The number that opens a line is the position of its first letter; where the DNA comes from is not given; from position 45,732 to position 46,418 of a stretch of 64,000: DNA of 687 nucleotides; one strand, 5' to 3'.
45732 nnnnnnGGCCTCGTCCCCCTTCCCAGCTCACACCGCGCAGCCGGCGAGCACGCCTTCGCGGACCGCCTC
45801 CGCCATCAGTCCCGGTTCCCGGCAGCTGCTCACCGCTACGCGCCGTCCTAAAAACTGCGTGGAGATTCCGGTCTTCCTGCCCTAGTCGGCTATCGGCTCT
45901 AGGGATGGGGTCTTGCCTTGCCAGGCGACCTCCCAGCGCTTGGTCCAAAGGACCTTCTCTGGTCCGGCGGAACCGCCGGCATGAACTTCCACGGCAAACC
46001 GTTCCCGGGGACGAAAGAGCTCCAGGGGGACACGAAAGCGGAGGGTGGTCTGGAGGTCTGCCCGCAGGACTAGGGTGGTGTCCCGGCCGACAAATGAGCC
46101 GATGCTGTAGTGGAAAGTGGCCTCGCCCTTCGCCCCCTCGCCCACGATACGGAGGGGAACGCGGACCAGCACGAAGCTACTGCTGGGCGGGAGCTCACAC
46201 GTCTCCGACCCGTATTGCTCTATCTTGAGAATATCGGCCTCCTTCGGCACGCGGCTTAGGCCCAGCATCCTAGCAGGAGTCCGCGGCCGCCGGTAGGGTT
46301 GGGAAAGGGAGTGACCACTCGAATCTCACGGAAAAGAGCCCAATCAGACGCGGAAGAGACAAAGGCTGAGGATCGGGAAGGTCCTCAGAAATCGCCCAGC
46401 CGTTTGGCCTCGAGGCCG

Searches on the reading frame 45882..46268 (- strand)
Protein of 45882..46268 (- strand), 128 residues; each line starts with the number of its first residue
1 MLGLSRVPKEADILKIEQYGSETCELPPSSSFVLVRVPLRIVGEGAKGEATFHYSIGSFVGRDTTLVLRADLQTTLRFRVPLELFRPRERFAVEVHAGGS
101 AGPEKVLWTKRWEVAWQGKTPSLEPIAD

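Call 7: search_protein_families(library=pfam, proteins=[window:45882-46268:-], max_evalue=0.01)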
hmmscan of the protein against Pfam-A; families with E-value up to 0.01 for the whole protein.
window:45882-46268:- (128 aa): 0 families

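Call 10: search_solved_structures(query=window:45882-46268:-, max_evalue=10, show_alignments=2)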
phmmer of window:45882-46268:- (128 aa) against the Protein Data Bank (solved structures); distinct sequences matched with E-value up to 10: 0.

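Call 13: find_encoding_contigs(protein=window:45882-46268:-, flank=10000, max_places=6)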
Protein window:45882-46268:- (128 aa): no gene with exactly this product is on record in the collection.

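Call 14: find_homologous_proteins(query=window:45882-46268:-, max_evalue=0.01)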
Query window:45882-46268:- (128 aa): 103 proteins with E <= 0.01 among 127 candidates.
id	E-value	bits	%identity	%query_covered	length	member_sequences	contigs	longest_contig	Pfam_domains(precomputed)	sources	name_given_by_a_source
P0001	2.7e-69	249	93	95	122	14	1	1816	-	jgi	jgi:hypothetical protein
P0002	2.1e-68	246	92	95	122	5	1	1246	-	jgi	-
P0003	3.2e-67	242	88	95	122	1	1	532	-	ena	-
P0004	2.3e-66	239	88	95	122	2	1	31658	-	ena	-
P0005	6.8e-66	238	89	95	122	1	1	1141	-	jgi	jgi:hypothetical protein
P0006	1.7e-65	237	89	95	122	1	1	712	-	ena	-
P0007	3.6e-65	235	88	95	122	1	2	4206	-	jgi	jgi:hypothetical protein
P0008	3.3e-64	232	83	95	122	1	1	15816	-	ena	-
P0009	9.1e-64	231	87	95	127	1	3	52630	-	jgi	jgi:hypothetical protein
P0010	3.0e-62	226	84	95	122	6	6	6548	-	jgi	jgi:hypothetical protein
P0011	5.5e-62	225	85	95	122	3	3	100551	-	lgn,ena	-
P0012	5.3e-61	222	84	95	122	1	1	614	-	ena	-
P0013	6.3e-61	222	81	95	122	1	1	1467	-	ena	-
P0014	2.0e-57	210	78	98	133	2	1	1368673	-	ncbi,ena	-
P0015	2.3e-57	210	82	95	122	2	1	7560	-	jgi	-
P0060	2.1e-40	155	64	90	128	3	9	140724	-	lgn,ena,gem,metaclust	metaclust:\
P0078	2.9e-38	149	63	88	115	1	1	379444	-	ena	-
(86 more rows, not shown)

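Call 15: find_encoding_contigs(protein=P0014, flank=8000, max_places=3)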
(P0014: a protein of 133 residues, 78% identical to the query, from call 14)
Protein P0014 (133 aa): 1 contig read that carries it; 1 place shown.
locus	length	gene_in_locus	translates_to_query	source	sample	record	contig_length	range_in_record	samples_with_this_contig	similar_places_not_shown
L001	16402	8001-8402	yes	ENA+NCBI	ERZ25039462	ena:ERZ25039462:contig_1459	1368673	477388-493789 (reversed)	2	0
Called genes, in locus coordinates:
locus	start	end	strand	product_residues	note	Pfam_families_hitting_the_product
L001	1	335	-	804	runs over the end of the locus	PF08448:PAS_4, PF08448:PAS_4, PF13426:PAS_9, PF13185:GAF_2, PF00989:PAS, PF08448:PAS_4, PF13426:PAS_9, PF13426:PAS_9, +7 more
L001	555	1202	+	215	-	-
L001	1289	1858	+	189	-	-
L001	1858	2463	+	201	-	-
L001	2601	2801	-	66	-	PF01381:HTH_3, PF12844:HTH_19 (weak), PF13560:HTH_31 (weak)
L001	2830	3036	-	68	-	-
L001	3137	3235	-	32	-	-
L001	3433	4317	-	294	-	PF03706:LPG_synthase_TM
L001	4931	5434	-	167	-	PF02596:DUF169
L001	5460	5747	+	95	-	-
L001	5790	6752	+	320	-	PF01699:Na_Ca_ex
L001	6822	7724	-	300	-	PF01145:Band_7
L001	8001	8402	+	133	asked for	-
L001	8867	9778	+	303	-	PF01208:URO-D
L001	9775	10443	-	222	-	PF02607:B12-binding_2, PF02310:B12-binding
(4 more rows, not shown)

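Call 16: find_encoding_contigs(protein=P0060, flank=8000, max_places=4)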
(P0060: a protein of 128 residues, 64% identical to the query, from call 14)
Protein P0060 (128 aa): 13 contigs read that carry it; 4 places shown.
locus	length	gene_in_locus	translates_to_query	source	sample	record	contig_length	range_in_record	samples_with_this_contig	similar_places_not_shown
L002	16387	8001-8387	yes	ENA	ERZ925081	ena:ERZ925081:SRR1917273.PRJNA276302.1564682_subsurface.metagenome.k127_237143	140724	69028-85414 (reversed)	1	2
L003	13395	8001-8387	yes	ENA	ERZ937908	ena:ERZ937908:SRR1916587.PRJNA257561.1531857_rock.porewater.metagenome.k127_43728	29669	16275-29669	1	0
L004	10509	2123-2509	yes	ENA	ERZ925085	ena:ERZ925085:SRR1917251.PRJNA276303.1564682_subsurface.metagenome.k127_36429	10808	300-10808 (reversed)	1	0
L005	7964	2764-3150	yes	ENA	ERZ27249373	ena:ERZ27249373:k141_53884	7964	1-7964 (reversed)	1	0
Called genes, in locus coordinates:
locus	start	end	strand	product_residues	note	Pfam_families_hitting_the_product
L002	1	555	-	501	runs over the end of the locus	PF12161:HsdM_N, PF02384:N6_Mtase, PF01170:UPF0020 (weak), PF07669:Eco57I (weak)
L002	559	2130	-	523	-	PF01420:Methylase_S (weak)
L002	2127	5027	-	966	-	PF00270:DEAD, PF04851:ResIII, PF18766:SWI2_SNF2, PF00271:Helicase_C, PF08463:EcoEI_R_C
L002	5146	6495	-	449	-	-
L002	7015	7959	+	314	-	PF00589:Phage_integrase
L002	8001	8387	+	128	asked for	-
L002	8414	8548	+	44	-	-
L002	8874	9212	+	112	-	-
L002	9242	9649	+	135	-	-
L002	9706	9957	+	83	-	PF26551:DUF8180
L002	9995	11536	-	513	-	PF02142:MGS, PF01808:AICARFT_IMPCHas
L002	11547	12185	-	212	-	PF00551:Formyl_trans_N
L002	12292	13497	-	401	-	PF00586:AIRS, PF02769:AIRS_C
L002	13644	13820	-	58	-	-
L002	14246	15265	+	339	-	-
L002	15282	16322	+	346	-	PF01032:FecCD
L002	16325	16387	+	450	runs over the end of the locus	PF00005:ABC_tran, PF02463:SMC_N (faint), PF13304:AAA_21 (faint), PF27219:MJ0874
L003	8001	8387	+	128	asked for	-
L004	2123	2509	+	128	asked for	-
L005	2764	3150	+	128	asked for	-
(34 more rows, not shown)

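Call 17: find_encoding_contigs(protein=P0078, flank=8000, max_places=3)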
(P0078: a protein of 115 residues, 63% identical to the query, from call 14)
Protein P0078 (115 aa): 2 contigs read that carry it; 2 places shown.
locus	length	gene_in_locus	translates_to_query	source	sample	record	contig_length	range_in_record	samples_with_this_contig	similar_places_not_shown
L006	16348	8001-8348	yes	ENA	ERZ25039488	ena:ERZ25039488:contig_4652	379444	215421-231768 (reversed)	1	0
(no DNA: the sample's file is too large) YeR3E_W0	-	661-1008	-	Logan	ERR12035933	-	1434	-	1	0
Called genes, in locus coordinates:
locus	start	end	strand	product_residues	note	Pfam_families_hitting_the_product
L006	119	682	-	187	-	-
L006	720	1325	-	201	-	-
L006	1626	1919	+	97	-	-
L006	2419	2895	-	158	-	PF12680:SnoaL_2, PF13577:SnoaL_4 (weak)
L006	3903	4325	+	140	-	PF00903:Glyoxalase, PF06983:3-dmu-9_3-mt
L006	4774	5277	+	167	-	-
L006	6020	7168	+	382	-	PF02463:SMC_N (faint), PF00005:ABC_tran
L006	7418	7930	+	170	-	PF00881:Nitroreductase, PF14512:TM1586_NiRdase (weak), PF00881:Nitroreductase, PF14512:TM1586_NiRdase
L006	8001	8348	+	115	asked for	-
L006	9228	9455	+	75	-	PF00166:Cpn10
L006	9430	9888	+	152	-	PF00118:Cpn60_TCP1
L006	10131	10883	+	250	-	PF00118:Cpn60_TCP1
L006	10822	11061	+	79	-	PF00118:Cpn60_TCP1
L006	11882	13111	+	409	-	PF07992:Pyr_redox_2, PF00070:Pyr_redox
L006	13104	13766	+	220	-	-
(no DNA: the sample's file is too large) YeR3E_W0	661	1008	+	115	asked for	-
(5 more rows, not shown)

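Call 18: find_encoding_contigs(protein=P0011, flank=8000, max_places=3)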
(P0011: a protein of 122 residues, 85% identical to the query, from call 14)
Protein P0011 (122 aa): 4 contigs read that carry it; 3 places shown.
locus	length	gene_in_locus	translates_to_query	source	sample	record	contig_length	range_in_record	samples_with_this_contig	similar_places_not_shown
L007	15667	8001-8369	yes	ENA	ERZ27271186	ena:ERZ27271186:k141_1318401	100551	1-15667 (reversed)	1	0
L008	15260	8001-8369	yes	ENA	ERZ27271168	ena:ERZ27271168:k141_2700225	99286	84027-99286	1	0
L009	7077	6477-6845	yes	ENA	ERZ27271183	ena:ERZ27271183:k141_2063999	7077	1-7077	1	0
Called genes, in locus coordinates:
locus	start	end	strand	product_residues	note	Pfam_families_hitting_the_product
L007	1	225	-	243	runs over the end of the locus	PF00733:Asn_synthase, PF06508:QueC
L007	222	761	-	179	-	PF14489:QueF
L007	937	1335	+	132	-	PF00582:Usp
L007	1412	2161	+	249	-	PF27246:MJ1433_N, PF27232:MJ1433_C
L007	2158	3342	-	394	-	PF00226:DnaJ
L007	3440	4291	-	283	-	PF04228:Zn_peptidase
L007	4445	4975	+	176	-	-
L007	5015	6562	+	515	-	PF00083:Sugar_tr, PF07690:MFS_1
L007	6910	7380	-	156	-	-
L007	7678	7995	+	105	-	-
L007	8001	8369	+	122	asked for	-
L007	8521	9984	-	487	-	PF13384:HTH_23, PF13518:HTH_28, PF13542:HTH_Tnp_ISL3 (weak), PF13551:HTH_29, PF13565:HTH_32, PF00665:rve, PF13683:rve_3, PF22483:Mu-transpos_C_2, +1 more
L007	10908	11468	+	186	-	PF13683:rve_3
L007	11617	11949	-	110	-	PF09922:LiaF-like_C (weak)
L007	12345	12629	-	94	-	-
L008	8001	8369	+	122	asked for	-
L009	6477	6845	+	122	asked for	-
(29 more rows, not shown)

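Call 19: find_encoding_contigs(protein=P0009, flank=8000, max_places=3)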
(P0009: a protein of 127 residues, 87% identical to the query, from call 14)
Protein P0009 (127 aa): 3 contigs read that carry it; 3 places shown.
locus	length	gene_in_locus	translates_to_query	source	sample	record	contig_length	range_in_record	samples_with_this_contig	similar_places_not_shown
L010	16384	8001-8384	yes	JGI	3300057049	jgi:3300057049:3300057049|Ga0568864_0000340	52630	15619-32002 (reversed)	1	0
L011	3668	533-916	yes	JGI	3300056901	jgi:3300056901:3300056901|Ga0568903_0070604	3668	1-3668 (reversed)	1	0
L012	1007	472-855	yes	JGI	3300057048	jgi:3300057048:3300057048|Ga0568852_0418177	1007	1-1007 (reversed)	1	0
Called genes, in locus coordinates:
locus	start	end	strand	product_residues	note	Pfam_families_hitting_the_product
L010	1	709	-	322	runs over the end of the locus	PF00676:E1_dh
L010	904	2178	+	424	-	PF12838:Fer4_7 (weak)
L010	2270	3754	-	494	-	PF13458:Peripla_BP_6, PF13407:Peripla_BP_4 (weak), PF01094:ANF_receptor (weak)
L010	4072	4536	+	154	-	-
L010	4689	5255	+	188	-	PF01965:DJ-1_PfpI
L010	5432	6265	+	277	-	PF00753:Lactamase_B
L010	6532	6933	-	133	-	-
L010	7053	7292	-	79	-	PF07311:Dodecin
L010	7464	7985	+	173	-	PF04264:YceI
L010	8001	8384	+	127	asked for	-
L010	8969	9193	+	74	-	-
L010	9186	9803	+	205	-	-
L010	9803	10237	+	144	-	-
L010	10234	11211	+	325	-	PF01040:UbiA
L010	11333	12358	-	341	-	PF00892:EamA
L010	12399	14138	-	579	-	PF02129:Peptidase_S15, PF08530:PepX_C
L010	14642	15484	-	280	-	PF12838:Fer4_7 (faint), PF13247:Fer4_11, PF13620:CarboxypepD_reg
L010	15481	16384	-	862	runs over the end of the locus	PF21423:AhtL-like_1st, PF00384:Molybdopterin, PF01568:Molydop_binding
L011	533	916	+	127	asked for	-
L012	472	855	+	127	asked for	-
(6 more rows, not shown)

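Call 20: find_encoding_contigs(protein=P0004, flank=8000, max_places=3)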
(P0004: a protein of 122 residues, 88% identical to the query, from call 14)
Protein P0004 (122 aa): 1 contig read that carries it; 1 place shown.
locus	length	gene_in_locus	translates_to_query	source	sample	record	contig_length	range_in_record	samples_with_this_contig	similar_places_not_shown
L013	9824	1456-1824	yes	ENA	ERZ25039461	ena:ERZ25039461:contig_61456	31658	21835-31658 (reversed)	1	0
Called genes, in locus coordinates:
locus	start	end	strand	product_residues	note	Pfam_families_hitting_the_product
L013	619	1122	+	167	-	PF04402:SIMPL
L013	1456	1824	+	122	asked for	-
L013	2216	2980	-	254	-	PF00106:adh_short, PF08659:KR, PF23441:SDR (weak), PF13561:adh_short_C2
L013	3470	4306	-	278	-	PF05853:BKACE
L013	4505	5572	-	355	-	PF02910:Succ_DH_flav_C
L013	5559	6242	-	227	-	PF01946:Thi4 (faint), PF00890:FAD_binding_2, PF01266:DAO, PF03486:HI0933_like (weak), PF07992:Pyr_redox_2 (faint), PF12831:FAD_oxidored (weak)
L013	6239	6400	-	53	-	PF00037:Fer4 (weak)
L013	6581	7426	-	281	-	PF02548:Pantoate_transf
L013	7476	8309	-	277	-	PF08309:LVIVD (faint)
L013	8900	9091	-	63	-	-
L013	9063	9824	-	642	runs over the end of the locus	PF00724:Oxidored_FMN, PF01266:DAO (faint), PF01494:FAD_binding_3 (faint), PF03486:HI0933_like (faint), PF07992:Pyr_redox_2, PF12831:FAD_oxidored (weak), PF13450:NAD_binding_8 (weak), PF00070:Pyr_redox (weak), +1 more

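Call 28: predict_structure(alignment_id=A1)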
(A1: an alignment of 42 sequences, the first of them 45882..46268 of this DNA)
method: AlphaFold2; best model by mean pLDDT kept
length: 128 residues; sequences in the alignment: 42
mean_pLDDT: 86.8   pTM: 0.79
mean pLDDT of the five models: 86.8, 86.2, 86.1, 84.9, 84.7
residues with pLDDT >= 90: 89; 70-90: 21; 50-70: 8; < 50: 10
segments of 3 or more residues with pLDDT < 50: 1-8
pLDDT, mean of each block of 10 residues (from residue 1): 44 84 94 97 84 96 93 96 95 84 79 93 88
secondary structure, 60 per line:
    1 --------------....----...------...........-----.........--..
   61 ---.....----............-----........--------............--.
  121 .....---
elements in order: E15-18 E23-25 E32-42 E48-56 E64-68 E73-81 E90-97 E106-117 E120-125

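Call 34: fold_search(model_id=the predicted structure, library=pdb)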
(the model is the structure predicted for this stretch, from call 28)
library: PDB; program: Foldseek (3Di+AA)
matches with E <= 10: 1230; with E <= 0.001: 1
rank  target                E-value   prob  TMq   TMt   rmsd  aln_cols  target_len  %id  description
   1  3abz_D                8.6e-04  1.00  0.43  0.09   7.0       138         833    8  Crystal structure of Se-Met labeled Beta-glucosidase from Kluyveromyces marxianus (released 2010-08-11)
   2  5wab_A                1.9e-03  1.00  0.40  0.11   5.3       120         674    9  Crystal Structure of Bifidobacterium adolescentis GH3 beta-glucosidase (released 2018-04-04)
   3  3zyz                  2.0e-03  1.00  0.35  0.10   7.9       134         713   16  Crystal structure of a glycoside hydrolase family 3 beta-glucosidase, Bgl1 from Hypocrea jecorina at 2.1A resolution. (released 2012-12-12)
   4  5wab_B                2.4e-03  1.00  0.40  0.11   5.2       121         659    9  Crystal Structure of Bifidobacterium adolescentis GH3 beta-glucosidase (released 2018-04-04)
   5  5wab_D                2.9e-03  1.00  0.38  0.10   6.9       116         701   10  Crystal Structure of Bifidobacterium adolescentis GH3 beta-glucosidase (released 2018-04-04)
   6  5wab_C                3.1e-03  1.00  0.40  0.11   5.2       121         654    9  Crystal Structure of Bifidobacterium adolescentis GH3 beta-glucosidase (released 2018-04-04)
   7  3abz_B                3.1e-03  1.00  0.42  0.09   7.4       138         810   10  Crystal structure of Se-Met labeled Beta-glucosidase from Kluyveromyces marxianus (released 2010-08-11)
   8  3ac0_D                3.2e-03  1.00  0.41  0.09   7.7       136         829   10  Crystal structure of Beta-glucosidase from Kluyveromyces marxianus in complex with glucose (released 2010-08-11)
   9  5h4z_A                3.8e-03  1.00  0.50  0.50   5.8       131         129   15  Crystal structure of S202G mutant of human SYT-5 C2A domain (released 2016-11-30)
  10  5ccj_A                4.0e-03  1.00  0.44  0.39   5.0       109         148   12  Crystal structure of the quintuple mutant of the synaptotagmin-1 C2B domain (released 2015-08-12)
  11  2yoa_A                4.2e-03  1.00  0.46  0.41   5.0       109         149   11  Synaptotagmin-1 C2B domain with phosphoserine (released 2013-03-20)
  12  5vfe_B                4.4e-03  1.00  0.47  0.48   4.0       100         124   10  Synaptotagmin 1 C2A domain, lead-bound (released 2018-04-11)
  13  5h4z_B                4.4e-03  1.00  0.49  0.49   4.4       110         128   14  Crystal structure of S202G mutant of human SYT-5 C2A domain (released 2016-11-30)
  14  5lob_B                4.4e-03  1.00  0.51  0.48   6.4       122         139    8  Structure of the Ca2+-bound Rabphilin3A C2B- SNAP25 complex (C2 space group) (released 2017-06-21)
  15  5vff                  4.4e-03  1.00  0.44  0.39   4.3       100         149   11  Synaptotagmin 1 C2B domain, lead-bound (low occupancy) (released 2018-04-11)
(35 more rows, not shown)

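Call 41: find_related_loci(query=A1, collection=metagenome_contigs, flank=5000)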
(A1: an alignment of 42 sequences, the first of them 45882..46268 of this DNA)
Query A1 (128 aa) in metagenome_contigs; peptide patterns used: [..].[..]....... (x = any residue, [..] = any of these).
67 stretches matched a pattern; 39 encode a relative of the query (tblastn E <= 1e-3); 39 distinct loci.
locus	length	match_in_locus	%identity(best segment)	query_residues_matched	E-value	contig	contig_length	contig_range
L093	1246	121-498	91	3-128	6e-79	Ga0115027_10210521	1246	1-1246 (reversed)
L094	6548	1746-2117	84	5-128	1e-66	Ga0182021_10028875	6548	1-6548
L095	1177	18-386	79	6-128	1e-66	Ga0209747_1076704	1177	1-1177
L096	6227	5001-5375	82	4-128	9e-63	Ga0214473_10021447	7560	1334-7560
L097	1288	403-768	76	7-128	7e-65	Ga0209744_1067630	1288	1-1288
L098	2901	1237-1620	72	1-128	2e-58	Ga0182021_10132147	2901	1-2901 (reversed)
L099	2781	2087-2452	71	7-128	8e-57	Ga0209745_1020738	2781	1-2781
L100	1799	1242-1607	70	7-128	5e-57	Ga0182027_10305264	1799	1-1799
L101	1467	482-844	72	8-128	4e-57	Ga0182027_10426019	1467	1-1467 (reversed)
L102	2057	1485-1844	71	9-128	1e-53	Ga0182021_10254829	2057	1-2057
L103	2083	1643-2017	63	4-128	6e-53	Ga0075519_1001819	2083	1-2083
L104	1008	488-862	63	4-128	2e-54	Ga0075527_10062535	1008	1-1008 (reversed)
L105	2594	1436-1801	63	7-128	4e-50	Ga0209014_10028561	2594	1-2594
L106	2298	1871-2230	63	9-128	7e-50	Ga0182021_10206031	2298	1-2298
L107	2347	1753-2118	64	7-128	6e-50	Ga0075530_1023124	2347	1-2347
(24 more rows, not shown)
